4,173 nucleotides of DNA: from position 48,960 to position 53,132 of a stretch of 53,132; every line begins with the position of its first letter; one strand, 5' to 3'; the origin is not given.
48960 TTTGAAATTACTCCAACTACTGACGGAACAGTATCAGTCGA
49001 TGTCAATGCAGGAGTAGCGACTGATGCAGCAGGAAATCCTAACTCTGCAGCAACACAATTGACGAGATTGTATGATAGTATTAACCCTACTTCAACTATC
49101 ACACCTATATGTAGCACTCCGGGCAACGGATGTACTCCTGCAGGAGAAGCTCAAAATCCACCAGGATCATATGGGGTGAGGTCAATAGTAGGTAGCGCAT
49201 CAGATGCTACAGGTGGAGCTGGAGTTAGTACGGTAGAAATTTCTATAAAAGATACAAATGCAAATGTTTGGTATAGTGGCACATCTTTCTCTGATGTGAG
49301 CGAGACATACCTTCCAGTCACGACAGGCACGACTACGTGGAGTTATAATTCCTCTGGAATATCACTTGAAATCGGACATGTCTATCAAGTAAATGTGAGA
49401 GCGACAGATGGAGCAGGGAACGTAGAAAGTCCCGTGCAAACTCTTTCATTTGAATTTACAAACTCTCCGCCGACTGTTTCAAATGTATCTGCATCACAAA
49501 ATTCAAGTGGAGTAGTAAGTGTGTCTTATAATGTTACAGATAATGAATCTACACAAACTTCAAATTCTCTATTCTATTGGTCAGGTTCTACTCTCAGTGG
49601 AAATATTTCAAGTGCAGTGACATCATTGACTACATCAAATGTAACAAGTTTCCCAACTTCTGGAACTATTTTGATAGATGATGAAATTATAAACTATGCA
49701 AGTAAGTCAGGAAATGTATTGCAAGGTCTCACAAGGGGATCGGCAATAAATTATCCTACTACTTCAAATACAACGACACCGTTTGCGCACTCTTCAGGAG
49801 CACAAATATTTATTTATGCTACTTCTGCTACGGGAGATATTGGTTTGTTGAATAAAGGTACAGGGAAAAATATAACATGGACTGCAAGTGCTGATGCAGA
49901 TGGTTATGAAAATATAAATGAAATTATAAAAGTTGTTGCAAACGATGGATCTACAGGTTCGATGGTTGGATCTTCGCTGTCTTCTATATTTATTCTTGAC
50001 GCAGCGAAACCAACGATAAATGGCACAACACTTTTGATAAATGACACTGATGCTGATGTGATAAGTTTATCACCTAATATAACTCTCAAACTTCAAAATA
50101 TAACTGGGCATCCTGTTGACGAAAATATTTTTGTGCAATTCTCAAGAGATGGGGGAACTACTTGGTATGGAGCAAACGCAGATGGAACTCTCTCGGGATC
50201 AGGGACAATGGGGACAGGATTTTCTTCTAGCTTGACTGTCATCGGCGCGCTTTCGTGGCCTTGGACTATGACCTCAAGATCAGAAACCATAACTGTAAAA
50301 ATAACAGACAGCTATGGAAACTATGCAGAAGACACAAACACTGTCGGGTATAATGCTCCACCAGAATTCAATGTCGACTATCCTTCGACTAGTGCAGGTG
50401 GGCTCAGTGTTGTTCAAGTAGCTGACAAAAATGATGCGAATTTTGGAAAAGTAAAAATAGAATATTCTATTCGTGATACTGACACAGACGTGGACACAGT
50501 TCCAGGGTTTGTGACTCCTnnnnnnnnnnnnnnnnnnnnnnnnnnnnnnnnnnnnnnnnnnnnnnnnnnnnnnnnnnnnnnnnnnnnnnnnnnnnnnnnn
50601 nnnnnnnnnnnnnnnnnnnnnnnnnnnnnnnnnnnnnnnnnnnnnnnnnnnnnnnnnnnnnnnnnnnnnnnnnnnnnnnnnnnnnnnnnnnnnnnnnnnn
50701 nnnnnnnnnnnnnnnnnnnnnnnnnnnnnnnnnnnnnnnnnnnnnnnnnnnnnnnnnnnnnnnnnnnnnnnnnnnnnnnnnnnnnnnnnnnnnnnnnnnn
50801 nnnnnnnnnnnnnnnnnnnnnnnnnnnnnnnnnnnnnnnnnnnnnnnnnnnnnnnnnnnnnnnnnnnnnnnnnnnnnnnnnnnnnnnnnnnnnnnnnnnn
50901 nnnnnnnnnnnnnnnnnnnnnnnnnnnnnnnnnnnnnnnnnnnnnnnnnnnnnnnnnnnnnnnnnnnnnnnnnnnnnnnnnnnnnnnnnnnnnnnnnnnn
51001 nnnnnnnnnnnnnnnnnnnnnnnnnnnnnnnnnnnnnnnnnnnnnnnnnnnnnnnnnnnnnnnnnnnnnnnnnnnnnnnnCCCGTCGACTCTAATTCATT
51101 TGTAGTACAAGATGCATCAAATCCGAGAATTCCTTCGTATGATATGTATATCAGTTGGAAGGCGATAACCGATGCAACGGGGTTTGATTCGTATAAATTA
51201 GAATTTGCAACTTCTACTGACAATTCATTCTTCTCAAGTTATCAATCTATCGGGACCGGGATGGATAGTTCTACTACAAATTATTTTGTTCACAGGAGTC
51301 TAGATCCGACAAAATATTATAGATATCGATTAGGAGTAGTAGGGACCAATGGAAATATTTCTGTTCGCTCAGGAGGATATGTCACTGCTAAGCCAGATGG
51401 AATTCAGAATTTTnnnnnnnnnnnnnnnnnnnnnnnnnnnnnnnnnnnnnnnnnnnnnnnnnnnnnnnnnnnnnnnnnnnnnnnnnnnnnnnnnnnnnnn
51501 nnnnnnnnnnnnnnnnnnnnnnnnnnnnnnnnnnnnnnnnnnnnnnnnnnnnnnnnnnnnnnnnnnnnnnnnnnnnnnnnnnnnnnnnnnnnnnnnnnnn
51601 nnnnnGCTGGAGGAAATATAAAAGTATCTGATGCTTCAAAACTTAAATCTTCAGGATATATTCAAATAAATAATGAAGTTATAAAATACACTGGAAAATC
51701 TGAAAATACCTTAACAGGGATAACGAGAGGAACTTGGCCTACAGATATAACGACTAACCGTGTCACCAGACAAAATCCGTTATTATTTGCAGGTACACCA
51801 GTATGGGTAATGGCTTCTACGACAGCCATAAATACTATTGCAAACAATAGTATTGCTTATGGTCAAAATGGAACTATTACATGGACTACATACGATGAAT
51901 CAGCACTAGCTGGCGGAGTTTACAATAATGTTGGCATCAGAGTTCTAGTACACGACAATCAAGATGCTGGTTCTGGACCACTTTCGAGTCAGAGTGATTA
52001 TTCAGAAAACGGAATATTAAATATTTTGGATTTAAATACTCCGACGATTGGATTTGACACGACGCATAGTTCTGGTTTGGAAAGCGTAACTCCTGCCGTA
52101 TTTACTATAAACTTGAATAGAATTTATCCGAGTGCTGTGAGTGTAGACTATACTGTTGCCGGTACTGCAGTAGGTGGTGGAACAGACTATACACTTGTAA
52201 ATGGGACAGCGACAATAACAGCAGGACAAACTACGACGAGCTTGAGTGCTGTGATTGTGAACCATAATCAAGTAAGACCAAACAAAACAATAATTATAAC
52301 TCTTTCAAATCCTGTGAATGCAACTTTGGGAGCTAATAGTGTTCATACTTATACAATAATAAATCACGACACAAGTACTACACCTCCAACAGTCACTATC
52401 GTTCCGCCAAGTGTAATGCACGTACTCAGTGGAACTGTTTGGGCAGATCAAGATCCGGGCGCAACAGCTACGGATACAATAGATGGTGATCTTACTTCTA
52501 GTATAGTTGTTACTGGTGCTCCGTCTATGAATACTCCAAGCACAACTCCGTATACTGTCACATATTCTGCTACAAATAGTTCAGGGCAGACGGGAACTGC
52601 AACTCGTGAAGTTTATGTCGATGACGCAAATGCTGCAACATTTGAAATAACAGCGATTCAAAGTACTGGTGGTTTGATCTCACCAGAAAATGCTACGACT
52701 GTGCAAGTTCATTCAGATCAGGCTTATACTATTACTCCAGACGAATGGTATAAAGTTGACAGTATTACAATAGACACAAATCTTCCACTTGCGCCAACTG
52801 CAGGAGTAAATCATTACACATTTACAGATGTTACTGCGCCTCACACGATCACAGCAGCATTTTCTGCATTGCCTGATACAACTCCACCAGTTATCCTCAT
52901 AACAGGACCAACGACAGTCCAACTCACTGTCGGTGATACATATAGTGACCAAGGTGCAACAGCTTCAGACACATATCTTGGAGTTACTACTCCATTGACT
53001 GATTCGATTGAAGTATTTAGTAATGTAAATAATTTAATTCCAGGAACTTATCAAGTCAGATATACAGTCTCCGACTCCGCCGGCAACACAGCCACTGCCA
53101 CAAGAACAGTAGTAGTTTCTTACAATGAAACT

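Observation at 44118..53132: Giant ORF of at least 3005 codons, missing from the ORF track, encoding a modular cell-surface protein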

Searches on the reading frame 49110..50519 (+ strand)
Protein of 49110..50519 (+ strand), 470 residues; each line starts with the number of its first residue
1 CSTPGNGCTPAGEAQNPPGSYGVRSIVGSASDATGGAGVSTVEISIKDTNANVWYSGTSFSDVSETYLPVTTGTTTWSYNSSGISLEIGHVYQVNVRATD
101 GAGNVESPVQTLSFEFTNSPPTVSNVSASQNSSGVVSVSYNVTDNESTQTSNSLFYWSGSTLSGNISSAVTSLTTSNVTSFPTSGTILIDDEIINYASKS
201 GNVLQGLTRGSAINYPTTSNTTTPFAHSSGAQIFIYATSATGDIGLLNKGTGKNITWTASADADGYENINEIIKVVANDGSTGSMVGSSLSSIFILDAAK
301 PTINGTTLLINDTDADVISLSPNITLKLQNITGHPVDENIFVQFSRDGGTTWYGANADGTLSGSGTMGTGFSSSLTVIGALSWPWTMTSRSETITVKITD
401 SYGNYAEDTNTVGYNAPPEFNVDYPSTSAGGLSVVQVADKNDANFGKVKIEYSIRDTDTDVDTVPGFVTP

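Call 28: search_protein_families(library=pfam, max_evalue=0.1, proteins=[window:49110-50519:+])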
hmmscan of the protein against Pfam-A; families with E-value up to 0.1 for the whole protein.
seq(470 aa): 1 family
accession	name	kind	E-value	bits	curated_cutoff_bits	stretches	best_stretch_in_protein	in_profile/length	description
PF13750.12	Big_3_3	-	0.055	13.6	27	0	85-114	117-146/157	Bacterial Ig-like domain (group 3)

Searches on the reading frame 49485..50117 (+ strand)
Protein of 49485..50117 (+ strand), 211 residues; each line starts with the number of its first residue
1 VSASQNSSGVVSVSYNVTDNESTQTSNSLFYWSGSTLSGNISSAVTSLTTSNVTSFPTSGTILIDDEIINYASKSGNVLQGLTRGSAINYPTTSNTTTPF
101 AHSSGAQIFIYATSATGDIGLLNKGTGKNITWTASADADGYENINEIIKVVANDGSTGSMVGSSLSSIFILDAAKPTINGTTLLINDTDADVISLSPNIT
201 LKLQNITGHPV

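Call 64: predict_structure(alignment_id=A3)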
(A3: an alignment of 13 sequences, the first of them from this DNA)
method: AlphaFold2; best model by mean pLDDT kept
length: 211 residues; sequences in the alignment: 13
mean_pLDDT: 58.5   pTM: 0.60
mean pLDDT of the five models: 58.5, 57.6, 57.4, 54.5, 53.8
residues with pLDDT >= 90: 29; 70-90: 42; 50-70: 52; < 50: 88
segments of 3 or more residues with pLDDT < 50: 1-9, 18-21, 90-94, 134-146, 155-211
pLDDT, mean of each block of 10 residues (from residue 1): 38 53 62 83 92 85 84 94 74 59 86 68 63 46 47 44 27 35 30 29 30 32
secondary structure, 60 per line:
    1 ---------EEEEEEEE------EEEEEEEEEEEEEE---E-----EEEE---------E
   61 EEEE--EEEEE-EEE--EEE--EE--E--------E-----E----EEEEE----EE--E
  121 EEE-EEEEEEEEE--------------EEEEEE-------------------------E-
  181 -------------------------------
elements in order: E10-17 E24-37 E47-50 E60-64 E67-71 E73-75 E78-80 E107-111 E120-123 E125-133 E148-153

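Call 71: fold_search(model_id=the predicted structure, library=pdb)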
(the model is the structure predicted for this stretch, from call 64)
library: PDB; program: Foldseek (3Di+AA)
matches with E <= 10: 541; with E <= 0.001: 0
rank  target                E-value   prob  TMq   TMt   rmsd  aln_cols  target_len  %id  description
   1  8rk3_b                9.4e-02  0.77  0.29  0.09  15.2       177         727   14  Bacteriophage JBD30 baseplate - composite structure (released 2024-08-14)
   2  9in6_M                1.0e-01  0.69  0.27  0.15  13.7       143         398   14  Capsid of Vibrio cholerae phage mature VP1 (released 2024-08-14)
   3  9pr9_D                1.0e-01  0.06  0.11  0.07  17.2       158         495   12  Crystal structure of the Clostridiodes difficile CspA homodimer (released 2026-01-21)
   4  7cxc_A                3.3e-01  0.05  0.13  0.18  13.9       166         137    8  Structure of mouse Galectin-3 CRD point mutant (V160A) in complex with TD-139 belonging to P121 space group. (released 2021-09-01)
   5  4pbo                  3.3e-01  0.02  0.11  0.11  18.2       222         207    8  Crystal structure of zebrafish short-chain pentraxin protein without calcium ions (released 2015-03-25)
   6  1x50_MODEL_1_A        3.9e-01  0.05  0.13  0.16  12.9       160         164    7  Solution structure of the C-terminal gal-bind lectin domain from human galectin-4 (released 2005-11-15)
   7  9n71_A                4.6e-01  0.16  0.22  0.18  19.5       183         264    9  Tail tube structure of Acinetobacter baumannii phage Mystique (released 2025-03-19)
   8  2p37_C                4.9e-01  0.02  0.12  0.11  17.6       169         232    9  Crystal structure of a lectin from Canavalia maritima seeds (CML) in complex with man1-3man-OMe (released 2007-11-06)
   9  24qj                  5.4e-01  0.12  0.23  0.11  19.9       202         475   12  Crystal structure of a tailspike depolymerase (Solidus_gp83) from Acinetobacter phage Solidus (released 2026-03-25)
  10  9rku_Ao               6.1e-01  0.08  0.13  0.08  12.1       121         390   12  Agrobacterium phage 7-7-1 baseplate (released 2025-12-10)
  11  9ya0_KE               6.1e-01  0.03  0.10  0.06  15.7       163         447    7  Cryo-EM structure of pre-conoid ring 2 (PCR P2 ring)from Toxoplasma gondii (released 2025-11-19)
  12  8rk3_D                6.4e-01  0.28  0.29  0.13  15.0       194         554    8  Bacteriophage JBD30 baseplate - composite structure (released 2024-08-14)
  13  4y9v_A                6.8e-01  0.84  0.25  0.10   3.5        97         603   15  Gp54 tailspike of Acinetobacter baumannii bacteriophage AP22 in complex with A. baumannii capsular saccharide (released 2017-02-01)
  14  9nvm_B                8.9e-01  0.54  0.21  0.10   6.9        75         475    5  ATPase Hybrid F1 with the ancestral core domains Catalytic Dwell (released 2025-11-05)
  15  7rdg_D                9.4e-01  0.03  0.13  0.17  17.0       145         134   12  Crystal structure of D103A human Galectin-7 mutant in presence of lactose (released 2023-01-25)
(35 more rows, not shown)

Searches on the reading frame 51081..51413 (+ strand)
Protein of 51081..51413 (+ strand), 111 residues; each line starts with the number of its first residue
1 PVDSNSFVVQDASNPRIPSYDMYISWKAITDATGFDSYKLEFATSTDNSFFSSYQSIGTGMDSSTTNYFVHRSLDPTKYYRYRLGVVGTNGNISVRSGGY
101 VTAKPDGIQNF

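Call 81: search_solved_structures(query=A4, max_evalue=1, show_alignments=1)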
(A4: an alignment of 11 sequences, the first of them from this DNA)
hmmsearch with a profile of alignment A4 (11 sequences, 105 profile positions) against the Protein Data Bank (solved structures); distinct sequences matched with E-value up to 1: 32.
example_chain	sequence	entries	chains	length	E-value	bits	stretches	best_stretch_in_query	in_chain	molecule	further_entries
8q6t_I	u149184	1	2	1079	1.1e-14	58.1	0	13-86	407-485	Titin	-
8pn5_A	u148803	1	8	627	5.5e-05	26.9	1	22-98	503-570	DUF3472 domain-containing protein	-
8pmu_A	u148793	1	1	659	5.9e-05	26.8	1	22-98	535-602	DUF3472 domain-containing protein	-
8pn3_A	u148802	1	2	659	5.9e-05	26.8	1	22-98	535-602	DUF3472 domain-containing protein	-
7mrn_A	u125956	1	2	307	0.00017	25.3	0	11-84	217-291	Contactin-5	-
3mpc_A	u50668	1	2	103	0.0017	22.1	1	23-85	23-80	Fn3-like protein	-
9ncf_S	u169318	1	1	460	0.0019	22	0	54-101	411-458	Immunoglobulin-like domain protein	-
1k85_A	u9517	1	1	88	0.0035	21.1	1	17-98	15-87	CHITINASE A1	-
3b4n_A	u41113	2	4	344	0.0046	20.7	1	6-100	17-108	Endo-pectate lyase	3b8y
1bpv_A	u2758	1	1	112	0.0079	20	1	16-93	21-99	TITIN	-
5g56_A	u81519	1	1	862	0.025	18.4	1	24-85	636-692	CARBOHYDRATE BINDING FAMILY 6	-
2w1n_A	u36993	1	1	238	0.048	17.4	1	9-93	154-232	O-GLCNACASE NAGJ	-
4u49_A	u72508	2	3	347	0.082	16.7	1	19-92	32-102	Pectate lyase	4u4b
8dps_A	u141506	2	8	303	0.1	16.4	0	21-87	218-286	Interleukin-6 receptor subunit beta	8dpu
1p9m_A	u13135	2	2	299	0.1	16.3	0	20-87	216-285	Interleukin-6 receptor beta chain | Interleukin-6 receptor subunit beta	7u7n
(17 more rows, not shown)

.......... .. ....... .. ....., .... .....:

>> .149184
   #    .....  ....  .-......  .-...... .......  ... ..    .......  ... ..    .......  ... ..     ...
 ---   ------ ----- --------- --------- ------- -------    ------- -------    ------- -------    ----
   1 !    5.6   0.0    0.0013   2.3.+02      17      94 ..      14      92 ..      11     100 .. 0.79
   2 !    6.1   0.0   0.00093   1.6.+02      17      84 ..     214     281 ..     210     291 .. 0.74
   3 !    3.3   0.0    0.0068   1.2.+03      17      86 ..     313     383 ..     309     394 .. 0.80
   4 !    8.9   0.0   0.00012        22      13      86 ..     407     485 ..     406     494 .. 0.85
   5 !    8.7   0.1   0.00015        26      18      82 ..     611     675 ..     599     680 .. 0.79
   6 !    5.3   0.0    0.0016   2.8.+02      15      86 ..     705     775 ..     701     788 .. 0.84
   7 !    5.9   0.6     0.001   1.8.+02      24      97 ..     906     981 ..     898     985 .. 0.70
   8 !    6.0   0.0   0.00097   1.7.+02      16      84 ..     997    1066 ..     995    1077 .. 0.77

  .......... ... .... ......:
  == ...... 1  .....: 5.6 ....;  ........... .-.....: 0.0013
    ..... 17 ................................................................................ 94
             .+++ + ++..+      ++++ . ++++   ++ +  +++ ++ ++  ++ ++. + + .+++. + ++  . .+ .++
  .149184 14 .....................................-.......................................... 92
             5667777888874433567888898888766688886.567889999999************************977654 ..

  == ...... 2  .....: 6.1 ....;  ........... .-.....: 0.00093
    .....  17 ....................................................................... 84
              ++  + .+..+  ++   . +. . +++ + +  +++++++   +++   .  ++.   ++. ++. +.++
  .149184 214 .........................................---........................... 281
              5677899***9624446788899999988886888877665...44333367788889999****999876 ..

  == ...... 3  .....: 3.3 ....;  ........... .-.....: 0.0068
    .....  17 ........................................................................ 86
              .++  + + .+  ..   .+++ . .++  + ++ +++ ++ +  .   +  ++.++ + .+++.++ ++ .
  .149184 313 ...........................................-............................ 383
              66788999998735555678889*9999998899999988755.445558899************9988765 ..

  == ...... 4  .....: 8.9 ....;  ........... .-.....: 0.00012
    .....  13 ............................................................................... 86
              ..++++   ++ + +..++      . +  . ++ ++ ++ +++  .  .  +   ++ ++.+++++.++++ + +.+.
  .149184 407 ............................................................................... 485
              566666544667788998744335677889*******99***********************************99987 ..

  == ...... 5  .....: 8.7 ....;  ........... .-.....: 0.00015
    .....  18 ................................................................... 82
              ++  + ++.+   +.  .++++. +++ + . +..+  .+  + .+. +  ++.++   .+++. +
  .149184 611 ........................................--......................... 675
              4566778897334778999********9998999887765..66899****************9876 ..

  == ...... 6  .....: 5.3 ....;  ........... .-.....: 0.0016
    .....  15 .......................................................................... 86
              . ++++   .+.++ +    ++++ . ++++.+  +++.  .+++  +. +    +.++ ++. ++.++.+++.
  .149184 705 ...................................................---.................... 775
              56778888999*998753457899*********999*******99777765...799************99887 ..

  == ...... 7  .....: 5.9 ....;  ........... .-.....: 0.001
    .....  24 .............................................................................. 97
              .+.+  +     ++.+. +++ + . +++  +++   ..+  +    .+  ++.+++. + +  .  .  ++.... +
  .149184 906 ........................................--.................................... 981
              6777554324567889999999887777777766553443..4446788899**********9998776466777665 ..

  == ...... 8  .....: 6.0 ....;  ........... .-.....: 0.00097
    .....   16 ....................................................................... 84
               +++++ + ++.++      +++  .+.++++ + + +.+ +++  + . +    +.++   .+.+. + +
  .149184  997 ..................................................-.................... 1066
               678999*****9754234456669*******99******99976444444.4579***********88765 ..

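Call 82: search_protein_families(library=pfam, alignment_id=A4, max_evalue=0.1)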
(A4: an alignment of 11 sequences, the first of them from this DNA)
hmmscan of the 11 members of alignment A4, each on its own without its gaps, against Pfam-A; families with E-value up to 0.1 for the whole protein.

A. member 1, seq(111 aa): 1 family
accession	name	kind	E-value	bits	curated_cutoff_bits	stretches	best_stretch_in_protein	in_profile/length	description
PF00041.27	fn3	-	0.045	14.4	25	1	17-91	11-73/84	Fibronectin type III domain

B. families by the number of members that match (of 11 scanned): 8 families
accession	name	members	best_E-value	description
PF00041.27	fn3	3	1.1e-05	Fibronectin type III domain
PF21910.2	GH85_C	2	0.052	GH85 endohexosaminidases, C-terminal domain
PF18370.7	RGI_lyase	1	6.1e-05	Rhamnogalacturonan I lyases beta-sheet domain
PF16656.11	Pur_ac_phosph_N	1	0.0096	Purple acid Phosphatase, N-terminal domain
PF25059.1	FN3_DSCAM-DSCAML_C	1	0.022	DSCAM/DSCAML C-terminal Fn3-like domain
PF04167.18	DUF402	1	0.025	Protein of unknown function (DUF402)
PF19077.6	Big_13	1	0.066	Bacterial Ig-like domain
PF09087.17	Cyc-maltodext_N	1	0.092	Cyclomaltodextrinase, N-terminal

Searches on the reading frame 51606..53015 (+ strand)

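Call 28: search_protein_families(library=pfam, max_evalue=0.1, proteins=[window:51606-53015:+])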
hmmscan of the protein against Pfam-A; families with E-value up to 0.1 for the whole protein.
seq(470 aa): 2 families
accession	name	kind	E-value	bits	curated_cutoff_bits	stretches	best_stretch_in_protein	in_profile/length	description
PF16403.11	Bact_surface_Ig-like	-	7.6e-18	64.8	27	2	271-338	9-71/71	Bacterial surface protein, Ig-like domain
PF03160.20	Calx-beta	-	1.6e-06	28.6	27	1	145-253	5-117/119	Calx-beta domain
